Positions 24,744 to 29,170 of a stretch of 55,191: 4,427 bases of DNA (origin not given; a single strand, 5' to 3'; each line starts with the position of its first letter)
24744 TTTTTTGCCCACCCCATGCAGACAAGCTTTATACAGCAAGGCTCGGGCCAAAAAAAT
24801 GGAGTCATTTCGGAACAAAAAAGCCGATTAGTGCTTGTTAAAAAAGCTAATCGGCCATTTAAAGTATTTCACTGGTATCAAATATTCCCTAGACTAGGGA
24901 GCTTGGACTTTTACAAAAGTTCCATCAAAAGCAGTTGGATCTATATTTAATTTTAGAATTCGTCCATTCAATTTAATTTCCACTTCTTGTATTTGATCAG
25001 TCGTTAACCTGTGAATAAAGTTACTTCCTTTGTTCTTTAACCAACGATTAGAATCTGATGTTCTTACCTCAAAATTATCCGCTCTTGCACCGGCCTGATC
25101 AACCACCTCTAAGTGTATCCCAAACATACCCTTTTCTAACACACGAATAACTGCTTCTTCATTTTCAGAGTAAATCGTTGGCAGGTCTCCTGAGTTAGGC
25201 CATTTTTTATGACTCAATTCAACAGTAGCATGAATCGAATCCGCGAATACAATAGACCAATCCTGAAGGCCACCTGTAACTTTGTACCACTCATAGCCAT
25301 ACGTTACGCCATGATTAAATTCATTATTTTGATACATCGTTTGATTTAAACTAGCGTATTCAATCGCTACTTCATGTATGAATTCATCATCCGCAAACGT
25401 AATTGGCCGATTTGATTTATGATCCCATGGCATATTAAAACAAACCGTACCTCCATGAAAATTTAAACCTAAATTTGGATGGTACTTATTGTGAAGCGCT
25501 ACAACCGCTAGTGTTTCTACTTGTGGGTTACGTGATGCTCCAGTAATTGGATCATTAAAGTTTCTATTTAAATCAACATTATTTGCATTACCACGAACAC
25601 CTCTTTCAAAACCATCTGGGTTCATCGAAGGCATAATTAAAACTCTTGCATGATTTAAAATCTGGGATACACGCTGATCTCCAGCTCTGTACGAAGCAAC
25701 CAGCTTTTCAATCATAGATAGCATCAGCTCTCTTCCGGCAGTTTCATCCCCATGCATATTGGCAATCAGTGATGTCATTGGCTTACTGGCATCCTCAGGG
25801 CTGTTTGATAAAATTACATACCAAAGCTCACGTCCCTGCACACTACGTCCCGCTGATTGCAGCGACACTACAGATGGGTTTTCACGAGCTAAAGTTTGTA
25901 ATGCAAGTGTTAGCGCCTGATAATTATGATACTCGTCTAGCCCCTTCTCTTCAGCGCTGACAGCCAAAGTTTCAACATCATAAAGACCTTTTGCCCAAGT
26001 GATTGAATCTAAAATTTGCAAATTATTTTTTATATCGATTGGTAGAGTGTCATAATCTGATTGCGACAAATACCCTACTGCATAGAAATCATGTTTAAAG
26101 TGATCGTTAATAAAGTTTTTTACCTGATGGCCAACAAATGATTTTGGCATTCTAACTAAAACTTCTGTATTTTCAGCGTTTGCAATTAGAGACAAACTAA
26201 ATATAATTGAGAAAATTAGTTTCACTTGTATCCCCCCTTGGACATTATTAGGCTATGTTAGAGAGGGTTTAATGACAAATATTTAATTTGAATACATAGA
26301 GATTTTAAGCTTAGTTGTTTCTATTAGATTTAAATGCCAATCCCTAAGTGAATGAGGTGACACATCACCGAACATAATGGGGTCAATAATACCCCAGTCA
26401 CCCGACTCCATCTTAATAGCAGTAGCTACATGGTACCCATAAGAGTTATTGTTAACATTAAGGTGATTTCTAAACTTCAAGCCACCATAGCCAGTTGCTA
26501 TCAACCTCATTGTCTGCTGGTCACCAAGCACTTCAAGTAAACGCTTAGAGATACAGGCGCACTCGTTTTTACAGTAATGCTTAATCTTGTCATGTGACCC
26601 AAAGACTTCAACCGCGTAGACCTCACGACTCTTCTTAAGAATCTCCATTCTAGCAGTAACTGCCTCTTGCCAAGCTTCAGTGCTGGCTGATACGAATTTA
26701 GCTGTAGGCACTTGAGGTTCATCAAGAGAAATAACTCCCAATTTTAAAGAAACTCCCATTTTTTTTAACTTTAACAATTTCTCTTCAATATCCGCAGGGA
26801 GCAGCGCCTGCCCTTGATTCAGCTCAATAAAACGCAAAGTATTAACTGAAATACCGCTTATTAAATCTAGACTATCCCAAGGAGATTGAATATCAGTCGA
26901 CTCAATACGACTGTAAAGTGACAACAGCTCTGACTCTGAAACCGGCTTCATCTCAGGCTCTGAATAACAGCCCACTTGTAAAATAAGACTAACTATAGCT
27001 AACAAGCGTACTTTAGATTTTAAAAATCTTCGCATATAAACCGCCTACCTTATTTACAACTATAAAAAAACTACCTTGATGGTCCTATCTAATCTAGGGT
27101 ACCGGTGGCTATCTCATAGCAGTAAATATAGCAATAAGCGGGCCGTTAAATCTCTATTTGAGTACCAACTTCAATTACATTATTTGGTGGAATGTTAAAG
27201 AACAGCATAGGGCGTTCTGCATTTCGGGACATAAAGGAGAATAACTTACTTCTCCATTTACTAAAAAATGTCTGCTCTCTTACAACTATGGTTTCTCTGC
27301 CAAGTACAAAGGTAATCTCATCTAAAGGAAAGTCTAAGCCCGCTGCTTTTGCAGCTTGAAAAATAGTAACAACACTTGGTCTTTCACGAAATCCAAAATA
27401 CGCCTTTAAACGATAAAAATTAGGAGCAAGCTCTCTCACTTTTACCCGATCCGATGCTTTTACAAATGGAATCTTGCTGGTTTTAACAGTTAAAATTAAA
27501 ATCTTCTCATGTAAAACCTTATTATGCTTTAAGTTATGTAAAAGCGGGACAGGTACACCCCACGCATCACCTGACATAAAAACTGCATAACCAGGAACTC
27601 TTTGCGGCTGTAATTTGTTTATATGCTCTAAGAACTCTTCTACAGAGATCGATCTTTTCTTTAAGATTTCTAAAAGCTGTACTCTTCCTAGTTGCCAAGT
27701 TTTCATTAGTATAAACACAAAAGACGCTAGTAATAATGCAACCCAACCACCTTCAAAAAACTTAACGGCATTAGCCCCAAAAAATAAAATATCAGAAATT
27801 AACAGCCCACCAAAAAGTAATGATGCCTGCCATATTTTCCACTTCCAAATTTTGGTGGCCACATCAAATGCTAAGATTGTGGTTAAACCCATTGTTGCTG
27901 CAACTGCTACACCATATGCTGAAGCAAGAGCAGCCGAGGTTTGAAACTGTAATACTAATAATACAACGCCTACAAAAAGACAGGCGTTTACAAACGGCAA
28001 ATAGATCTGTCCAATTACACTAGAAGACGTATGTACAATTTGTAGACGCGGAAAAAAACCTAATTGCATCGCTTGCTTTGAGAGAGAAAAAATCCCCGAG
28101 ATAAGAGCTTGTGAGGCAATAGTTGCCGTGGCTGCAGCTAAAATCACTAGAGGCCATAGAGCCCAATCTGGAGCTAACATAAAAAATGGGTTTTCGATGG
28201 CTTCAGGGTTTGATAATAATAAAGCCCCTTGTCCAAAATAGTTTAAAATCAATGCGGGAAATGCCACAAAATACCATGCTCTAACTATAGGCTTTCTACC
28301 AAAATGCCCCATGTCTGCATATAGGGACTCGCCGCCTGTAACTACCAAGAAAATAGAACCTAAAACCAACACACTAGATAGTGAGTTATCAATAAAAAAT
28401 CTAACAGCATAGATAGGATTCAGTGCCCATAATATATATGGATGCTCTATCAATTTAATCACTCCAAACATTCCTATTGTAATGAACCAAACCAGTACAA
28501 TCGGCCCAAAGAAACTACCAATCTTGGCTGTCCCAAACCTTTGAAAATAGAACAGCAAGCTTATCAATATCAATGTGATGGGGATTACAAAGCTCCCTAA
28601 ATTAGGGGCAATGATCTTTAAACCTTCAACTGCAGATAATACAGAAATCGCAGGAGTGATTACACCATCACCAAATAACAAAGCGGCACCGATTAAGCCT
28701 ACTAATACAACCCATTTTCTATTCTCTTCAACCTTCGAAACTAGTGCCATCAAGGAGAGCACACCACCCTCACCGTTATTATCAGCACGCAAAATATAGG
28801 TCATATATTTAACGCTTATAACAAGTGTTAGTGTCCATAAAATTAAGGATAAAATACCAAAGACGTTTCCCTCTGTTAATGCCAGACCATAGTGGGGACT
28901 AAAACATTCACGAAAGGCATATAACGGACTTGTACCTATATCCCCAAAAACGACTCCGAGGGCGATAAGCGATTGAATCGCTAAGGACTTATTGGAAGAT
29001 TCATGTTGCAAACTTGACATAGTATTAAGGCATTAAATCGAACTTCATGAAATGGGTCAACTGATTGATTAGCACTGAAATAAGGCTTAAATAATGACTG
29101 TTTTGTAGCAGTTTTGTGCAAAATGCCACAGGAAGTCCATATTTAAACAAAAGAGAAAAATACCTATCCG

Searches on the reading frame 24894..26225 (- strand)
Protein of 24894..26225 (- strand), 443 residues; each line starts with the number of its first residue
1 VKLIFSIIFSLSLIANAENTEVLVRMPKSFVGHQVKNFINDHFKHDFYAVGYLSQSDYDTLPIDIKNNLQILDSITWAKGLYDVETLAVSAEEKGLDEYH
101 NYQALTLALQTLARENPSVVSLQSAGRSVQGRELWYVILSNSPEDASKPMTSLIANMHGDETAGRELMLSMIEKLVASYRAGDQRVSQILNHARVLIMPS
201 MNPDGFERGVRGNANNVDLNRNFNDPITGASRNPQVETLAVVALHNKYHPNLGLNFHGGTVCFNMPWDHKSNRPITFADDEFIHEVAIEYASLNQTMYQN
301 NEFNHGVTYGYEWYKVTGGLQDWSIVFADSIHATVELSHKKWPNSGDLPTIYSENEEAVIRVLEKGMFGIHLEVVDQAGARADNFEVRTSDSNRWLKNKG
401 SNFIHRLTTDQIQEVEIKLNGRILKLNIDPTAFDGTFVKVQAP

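Call 72: search_protein_families(library=pfam, proteins=[window:24894-26225:-], max_evalue=0.00001)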
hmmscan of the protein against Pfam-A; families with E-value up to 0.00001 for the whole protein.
window:24894-26225:- (443 aa): 3 families
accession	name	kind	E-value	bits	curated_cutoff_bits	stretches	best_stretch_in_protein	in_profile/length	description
PF00246.29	Peptidase_M14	-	8.3e-51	173.7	21.6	1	109-357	5-285/286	Zinc carboxypeptidase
PF24827.1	AstE_AspA_cat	-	1.5e-07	31.6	25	1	151-241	5-87/192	Succinylglutamate desuccinylase/Aspartoacylase catalytic domain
PF10994.13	DUF2817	-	4.6e-07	30.1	23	1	192-251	87-146/341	Protein of unknown function (DUF2817)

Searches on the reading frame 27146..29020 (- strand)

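Call 72: search_protein_families(library=pfam, proteins=[window:27146-29020:-], max_evalue=0.00001)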
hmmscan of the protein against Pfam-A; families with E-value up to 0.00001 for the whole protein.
window:27146-29020:- (624 aa): 2 families
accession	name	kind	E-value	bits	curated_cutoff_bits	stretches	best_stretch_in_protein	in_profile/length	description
PF02705.21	K_trans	-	2.2e-181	603.7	24.8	1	18-465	3-453/454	K+ potassium transporter integral membrane domain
PF22776.1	K_trans_C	-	1.2e-47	161.9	24.8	1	476-624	1-151/151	K+ potassium transporter C-terminal domain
